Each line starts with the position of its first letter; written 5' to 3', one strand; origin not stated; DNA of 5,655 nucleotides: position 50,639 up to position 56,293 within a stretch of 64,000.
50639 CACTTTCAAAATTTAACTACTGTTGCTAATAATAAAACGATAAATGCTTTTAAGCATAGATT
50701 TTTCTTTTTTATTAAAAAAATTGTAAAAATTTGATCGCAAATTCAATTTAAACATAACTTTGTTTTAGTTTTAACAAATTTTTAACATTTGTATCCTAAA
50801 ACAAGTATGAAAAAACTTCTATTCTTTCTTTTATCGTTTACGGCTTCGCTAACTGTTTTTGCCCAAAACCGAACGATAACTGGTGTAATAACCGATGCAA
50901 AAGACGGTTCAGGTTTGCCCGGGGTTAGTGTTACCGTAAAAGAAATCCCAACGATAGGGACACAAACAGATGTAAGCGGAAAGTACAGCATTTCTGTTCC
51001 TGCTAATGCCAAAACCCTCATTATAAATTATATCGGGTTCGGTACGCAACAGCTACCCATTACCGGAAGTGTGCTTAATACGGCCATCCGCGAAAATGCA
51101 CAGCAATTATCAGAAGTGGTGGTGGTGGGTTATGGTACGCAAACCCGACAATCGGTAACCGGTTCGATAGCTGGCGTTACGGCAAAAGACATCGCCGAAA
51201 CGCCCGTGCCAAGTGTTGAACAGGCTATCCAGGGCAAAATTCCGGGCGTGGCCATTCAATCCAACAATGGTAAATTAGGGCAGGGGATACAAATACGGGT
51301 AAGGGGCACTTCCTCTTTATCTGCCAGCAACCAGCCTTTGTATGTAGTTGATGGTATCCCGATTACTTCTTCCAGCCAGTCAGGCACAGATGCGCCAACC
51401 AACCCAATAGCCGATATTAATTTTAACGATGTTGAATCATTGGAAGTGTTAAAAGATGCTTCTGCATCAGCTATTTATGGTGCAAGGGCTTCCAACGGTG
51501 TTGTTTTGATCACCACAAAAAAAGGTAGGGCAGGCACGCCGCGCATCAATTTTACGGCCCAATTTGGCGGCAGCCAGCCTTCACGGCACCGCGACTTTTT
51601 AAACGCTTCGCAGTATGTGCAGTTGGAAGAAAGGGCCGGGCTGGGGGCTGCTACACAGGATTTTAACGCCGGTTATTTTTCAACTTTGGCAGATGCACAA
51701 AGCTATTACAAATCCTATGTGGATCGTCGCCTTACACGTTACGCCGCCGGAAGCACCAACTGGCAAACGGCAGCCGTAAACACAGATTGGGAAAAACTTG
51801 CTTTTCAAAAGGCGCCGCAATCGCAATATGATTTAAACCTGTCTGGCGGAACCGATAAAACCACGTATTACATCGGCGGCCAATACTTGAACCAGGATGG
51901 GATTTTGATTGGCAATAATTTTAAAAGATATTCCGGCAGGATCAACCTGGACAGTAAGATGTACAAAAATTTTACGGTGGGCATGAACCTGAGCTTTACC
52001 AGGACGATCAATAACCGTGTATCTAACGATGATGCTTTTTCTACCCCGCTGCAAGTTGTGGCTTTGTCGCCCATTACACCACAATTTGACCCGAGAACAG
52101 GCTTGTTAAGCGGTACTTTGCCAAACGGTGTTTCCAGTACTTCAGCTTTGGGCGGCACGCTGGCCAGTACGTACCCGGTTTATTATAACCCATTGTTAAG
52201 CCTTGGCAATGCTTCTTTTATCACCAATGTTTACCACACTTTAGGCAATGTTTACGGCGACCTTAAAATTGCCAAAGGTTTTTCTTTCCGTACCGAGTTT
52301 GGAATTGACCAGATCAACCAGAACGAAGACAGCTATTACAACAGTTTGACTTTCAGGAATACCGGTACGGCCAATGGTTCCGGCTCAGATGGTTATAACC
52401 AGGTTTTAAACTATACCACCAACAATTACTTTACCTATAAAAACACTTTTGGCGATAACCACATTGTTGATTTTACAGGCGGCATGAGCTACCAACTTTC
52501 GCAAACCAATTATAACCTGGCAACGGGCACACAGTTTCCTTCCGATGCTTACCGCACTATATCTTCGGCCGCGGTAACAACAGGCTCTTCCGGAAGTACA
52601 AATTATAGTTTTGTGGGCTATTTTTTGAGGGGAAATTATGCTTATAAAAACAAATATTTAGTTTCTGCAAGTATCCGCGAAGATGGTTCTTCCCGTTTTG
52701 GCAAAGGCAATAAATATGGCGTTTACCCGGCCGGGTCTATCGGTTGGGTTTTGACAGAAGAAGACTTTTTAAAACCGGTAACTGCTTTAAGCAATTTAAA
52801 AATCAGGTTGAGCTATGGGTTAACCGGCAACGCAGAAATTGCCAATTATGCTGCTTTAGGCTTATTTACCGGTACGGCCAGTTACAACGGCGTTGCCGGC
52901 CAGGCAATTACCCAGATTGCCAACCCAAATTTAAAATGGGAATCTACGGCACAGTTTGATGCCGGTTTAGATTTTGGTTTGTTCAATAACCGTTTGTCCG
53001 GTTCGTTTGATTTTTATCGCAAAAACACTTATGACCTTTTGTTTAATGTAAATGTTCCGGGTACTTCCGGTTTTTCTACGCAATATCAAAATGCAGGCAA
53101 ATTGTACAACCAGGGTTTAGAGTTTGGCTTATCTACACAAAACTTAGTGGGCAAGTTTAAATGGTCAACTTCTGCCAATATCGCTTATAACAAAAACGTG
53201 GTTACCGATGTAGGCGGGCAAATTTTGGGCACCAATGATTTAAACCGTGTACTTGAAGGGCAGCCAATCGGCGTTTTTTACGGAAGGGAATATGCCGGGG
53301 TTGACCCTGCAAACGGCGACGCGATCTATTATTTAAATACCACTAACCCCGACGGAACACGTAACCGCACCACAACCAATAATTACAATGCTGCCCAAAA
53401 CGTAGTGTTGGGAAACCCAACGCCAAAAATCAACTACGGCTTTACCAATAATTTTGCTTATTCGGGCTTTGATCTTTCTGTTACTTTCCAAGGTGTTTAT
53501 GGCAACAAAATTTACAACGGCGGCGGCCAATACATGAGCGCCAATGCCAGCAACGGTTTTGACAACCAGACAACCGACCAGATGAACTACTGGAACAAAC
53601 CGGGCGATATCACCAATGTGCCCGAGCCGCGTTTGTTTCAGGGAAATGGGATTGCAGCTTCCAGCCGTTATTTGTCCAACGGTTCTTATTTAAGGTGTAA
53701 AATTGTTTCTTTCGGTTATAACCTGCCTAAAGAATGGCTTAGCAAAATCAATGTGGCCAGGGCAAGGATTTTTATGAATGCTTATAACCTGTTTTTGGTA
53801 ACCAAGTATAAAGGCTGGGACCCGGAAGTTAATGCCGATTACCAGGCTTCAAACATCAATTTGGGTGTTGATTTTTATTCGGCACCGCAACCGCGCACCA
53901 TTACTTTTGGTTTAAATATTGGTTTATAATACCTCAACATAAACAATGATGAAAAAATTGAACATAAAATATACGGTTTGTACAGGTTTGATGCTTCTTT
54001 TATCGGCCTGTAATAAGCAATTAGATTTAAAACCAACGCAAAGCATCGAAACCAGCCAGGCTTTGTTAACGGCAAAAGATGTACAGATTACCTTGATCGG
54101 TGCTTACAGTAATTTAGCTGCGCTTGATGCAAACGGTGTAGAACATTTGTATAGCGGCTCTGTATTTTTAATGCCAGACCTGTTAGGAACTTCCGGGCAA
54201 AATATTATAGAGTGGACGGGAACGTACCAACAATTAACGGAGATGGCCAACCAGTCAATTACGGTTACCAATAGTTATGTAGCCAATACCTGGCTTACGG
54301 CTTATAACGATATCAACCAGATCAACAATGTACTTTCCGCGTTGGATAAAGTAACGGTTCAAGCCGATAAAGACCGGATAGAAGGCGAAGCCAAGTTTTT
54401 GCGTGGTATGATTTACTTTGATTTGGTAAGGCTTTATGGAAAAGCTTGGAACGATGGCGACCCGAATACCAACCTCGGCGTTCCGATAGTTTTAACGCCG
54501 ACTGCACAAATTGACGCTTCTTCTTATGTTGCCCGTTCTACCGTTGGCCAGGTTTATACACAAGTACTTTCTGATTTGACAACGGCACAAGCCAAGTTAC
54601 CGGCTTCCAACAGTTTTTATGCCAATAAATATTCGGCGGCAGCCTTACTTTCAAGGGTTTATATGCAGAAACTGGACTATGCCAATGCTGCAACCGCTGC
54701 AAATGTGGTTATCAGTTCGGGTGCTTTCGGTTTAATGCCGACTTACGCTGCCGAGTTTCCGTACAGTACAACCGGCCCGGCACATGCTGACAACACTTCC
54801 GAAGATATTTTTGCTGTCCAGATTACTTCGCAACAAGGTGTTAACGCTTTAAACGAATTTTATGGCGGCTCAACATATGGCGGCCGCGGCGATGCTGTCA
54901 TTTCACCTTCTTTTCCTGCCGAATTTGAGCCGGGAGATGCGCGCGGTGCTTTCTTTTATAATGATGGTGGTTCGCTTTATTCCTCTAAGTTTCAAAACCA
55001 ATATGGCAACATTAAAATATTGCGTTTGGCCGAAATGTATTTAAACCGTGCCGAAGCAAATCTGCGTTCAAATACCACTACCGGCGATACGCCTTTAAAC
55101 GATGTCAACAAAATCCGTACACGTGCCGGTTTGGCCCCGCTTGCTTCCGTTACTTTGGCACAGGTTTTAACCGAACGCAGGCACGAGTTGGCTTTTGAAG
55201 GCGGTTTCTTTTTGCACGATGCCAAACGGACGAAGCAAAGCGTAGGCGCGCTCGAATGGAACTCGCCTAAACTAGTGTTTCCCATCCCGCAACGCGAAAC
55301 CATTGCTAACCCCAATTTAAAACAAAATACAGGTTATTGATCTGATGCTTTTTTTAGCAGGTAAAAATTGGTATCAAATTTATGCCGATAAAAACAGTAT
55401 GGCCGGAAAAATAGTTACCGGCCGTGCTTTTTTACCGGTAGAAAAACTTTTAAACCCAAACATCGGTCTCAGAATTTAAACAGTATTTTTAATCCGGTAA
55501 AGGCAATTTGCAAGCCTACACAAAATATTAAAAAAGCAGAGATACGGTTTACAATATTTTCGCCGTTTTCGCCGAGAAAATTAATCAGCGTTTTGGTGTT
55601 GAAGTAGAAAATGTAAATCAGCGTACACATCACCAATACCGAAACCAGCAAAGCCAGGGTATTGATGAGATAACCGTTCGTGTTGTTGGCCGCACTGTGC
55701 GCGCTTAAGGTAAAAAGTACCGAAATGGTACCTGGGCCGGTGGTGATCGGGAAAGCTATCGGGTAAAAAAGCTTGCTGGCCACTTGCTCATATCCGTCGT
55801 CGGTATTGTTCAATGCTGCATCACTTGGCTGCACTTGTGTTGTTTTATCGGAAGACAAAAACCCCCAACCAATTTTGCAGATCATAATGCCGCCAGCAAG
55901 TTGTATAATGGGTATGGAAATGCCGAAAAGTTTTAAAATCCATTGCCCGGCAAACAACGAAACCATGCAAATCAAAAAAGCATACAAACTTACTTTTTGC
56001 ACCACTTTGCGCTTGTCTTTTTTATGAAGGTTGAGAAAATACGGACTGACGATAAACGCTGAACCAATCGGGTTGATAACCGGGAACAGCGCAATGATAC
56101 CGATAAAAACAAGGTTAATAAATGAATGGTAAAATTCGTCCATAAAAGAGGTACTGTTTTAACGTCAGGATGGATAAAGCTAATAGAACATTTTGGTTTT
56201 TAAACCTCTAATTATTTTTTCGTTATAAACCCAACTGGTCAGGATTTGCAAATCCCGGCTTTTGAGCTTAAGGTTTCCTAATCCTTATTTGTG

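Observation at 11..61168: Two related 12-mers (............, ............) occur 43 times as exact copies, in both orientations, inside and outside genes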

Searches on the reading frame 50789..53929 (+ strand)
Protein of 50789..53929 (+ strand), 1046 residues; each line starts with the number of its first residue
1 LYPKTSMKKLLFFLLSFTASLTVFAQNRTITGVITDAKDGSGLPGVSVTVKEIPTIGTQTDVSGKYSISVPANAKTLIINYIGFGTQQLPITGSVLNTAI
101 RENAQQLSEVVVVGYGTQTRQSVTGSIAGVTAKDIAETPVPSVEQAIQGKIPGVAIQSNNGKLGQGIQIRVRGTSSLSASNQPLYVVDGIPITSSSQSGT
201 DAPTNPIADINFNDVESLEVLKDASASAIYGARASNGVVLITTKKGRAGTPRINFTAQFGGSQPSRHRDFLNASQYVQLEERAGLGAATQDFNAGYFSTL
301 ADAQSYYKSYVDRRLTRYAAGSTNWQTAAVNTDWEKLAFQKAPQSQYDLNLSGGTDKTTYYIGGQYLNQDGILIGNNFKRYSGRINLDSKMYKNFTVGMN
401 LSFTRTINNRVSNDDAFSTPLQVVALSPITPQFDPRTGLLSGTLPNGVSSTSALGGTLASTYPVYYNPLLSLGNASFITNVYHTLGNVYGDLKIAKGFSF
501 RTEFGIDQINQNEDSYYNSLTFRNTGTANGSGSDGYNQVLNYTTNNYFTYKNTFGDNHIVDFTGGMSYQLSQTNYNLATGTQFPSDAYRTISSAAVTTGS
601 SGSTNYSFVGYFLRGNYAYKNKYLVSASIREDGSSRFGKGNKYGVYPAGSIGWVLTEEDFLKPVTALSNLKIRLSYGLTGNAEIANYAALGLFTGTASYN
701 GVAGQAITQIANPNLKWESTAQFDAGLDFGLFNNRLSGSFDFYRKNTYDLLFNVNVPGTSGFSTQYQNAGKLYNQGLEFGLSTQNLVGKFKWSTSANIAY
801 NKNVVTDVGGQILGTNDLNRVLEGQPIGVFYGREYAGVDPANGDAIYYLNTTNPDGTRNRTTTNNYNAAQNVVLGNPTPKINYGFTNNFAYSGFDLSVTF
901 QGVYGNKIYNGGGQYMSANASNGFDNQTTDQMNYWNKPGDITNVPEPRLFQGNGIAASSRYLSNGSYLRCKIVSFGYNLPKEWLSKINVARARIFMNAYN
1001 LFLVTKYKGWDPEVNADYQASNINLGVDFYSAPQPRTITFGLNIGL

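Call 59: search_protein_families(library=pfam, proteins=[window:50789-53929:+], max_evalue=0.0001)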
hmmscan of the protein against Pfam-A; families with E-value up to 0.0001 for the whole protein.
window:50789-53929:+ (1046 aa): 3 families
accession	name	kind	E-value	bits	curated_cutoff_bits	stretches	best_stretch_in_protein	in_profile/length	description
PF00593.30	TonB_dep_Rec_b-barrel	-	5.1e-21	76.5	27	1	467-819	38-364/436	TonB dependent receptor-like, beta-barrel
PF07715.20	Plug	-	1.3e-20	74.4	23.9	1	120-238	2-107/107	TonB-dependent Receptor Plug Domain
PF13715.12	CarbopepD_reg_2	-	5.7e-15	55.5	32.2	1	30-112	1-88/88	CarboxypepD_reg-like domain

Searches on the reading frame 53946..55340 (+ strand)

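Call 59: search_protein_families(library=pfam, proteins=[window:53946-55340:+], max_evalue=0.0001)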
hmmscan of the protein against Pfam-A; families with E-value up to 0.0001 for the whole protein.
window:53946-55340:+ (464 aa): 2 families
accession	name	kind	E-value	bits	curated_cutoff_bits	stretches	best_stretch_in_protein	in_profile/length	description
PF14322.12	SusD-like_3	-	1.1e-26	94.7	27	1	63-240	27-191/191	Starch-binding associating with outer membrane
PF07980.17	SusD_RagB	-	1.7e-21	77.6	23.1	1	345-421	145-227/297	SusD family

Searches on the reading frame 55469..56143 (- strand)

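Call 59: search_protein_families(library=pfam, proteins=[window:55469-56143:-], max_evalue=0.0001)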
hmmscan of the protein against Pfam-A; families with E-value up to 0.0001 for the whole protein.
window:55469-56143:- (224 aa): 1 family
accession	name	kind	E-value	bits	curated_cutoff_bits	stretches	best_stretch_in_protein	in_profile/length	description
PF01914.23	MarC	-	1.2e-38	133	23.9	1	11-221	3-202/203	MarC family integral membrane protein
